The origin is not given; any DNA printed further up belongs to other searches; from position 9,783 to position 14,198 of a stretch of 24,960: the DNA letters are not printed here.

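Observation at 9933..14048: GH140 apiosidase - GH78 rhamnosidase natural fusion enzyme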

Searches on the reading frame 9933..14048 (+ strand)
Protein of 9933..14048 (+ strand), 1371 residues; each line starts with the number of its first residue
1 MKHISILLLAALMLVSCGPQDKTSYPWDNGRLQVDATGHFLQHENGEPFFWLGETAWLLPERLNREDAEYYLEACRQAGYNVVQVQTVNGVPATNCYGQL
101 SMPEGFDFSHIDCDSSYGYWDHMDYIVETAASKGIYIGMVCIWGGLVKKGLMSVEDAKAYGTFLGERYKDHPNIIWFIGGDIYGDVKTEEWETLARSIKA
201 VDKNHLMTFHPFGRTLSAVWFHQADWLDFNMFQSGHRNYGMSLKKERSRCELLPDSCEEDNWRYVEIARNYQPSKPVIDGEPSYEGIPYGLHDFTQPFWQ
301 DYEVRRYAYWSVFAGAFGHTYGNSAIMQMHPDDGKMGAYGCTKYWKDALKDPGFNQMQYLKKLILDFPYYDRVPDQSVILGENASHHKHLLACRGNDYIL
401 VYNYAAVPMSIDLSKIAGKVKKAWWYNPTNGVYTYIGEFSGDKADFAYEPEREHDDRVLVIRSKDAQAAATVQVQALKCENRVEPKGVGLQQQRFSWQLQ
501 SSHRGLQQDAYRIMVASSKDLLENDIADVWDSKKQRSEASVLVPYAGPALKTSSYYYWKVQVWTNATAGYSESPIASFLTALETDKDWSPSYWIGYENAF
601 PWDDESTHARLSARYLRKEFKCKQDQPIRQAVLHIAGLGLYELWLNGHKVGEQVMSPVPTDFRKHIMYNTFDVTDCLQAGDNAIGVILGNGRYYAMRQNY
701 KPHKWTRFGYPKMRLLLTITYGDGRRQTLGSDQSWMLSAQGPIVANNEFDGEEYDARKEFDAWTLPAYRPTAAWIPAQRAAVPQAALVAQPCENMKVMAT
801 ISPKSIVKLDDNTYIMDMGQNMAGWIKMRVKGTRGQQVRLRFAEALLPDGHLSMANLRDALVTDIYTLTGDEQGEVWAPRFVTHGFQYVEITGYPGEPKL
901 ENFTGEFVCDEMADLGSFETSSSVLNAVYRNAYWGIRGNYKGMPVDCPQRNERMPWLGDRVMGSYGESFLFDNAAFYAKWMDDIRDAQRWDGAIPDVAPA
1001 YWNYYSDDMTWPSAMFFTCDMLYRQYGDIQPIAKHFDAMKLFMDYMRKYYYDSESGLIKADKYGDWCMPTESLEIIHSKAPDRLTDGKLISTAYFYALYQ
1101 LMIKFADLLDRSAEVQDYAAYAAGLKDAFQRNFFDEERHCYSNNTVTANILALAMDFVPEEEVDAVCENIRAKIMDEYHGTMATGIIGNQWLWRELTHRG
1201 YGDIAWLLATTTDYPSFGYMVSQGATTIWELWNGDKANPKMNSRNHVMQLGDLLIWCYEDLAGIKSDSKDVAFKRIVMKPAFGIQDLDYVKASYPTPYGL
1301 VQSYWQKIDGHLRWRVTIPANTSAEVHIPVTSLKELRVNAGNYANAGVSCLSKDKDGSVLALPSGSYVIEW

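Call 4: search_protein_families(library=pfam, proteins=[window:9933-14048:+], max_evalue=0.01)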
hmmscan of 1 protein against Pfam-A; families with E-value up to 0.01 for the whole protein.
window:9933-14048:+ (1371 aa): 7 families
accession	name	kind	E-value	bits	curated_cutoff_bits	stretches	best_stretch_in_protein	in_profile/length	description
PF13204.13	Apiosidase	-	4.5e-111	371.9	26.5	1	37-370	3-319/320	Apiosidase-like, catalytic domain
PF17389.8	Bac_rhamnosid6H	-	3e-102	342.8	24.5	1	915-1260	3-338/339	Bacterial alpha-L-rhamnosidase 6 hairpin glycosidase domain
PF08531.16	Bac_rhamnosid_N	-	9.4e-50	169.2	25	1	627-798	2-171/172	Alpha-L-rhamnosidase N-terminal domain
PF05592.18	Bac_rhamnosid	-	1.8e-31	108.5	22.2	1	808-908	2-101/102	Bacterial alpha-L-rhamnosidase concanavalin-like domain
PF25788.1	Ig_Rha78A_N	-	4.1e-28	98.1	27.4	1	474-582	1-103/105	Rha78A-like, N-terminal immunoglobulin domain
PF12904.13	Collagen_bind_2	-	1.3e-24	86.3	22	1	373-461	1-91/92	Putative collagen-binding domain of a collagenase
PF17390.7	Bac_rhamnosid_C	-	4.3e-17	62.1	22.1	1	1269-1334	5-69/78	Bacterial alpha-L-rhamnosidase C-terminal domain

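Call 7: search_solved_structures(query=window:9933-14048:+, max_evalue=1e-10)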
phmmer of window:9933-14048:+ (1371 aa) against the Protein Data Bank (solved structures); distinct sequences matched with E-value up to 1e-10: 6.
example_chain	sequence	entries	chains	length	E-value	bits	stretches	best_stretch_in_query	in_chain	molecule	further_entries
3kzs_A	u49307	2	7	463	4.8e-189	633.9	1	21-462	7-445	DUF4038 domain-containing protein | Glycoside hydrolase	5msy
4qfu_A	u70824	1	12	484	7.3e-178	596.8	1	22-462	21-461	DUF4038 domain-containing protein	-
6i60_A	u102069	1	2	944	3.2e-162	545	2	476-1161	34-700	Alpha-rhamnosidase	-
3w5m_A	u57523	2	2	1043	5.6e-136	458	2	585-1350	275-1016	Putative rhamnosidase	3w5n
6gsz_A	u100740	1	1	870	9.8e-99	334.6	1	480-1341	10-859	Alpha-L-rhamnosidase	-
8t9w_A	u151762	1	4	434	5.8e-71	242.6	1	40-460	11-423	Apiosidase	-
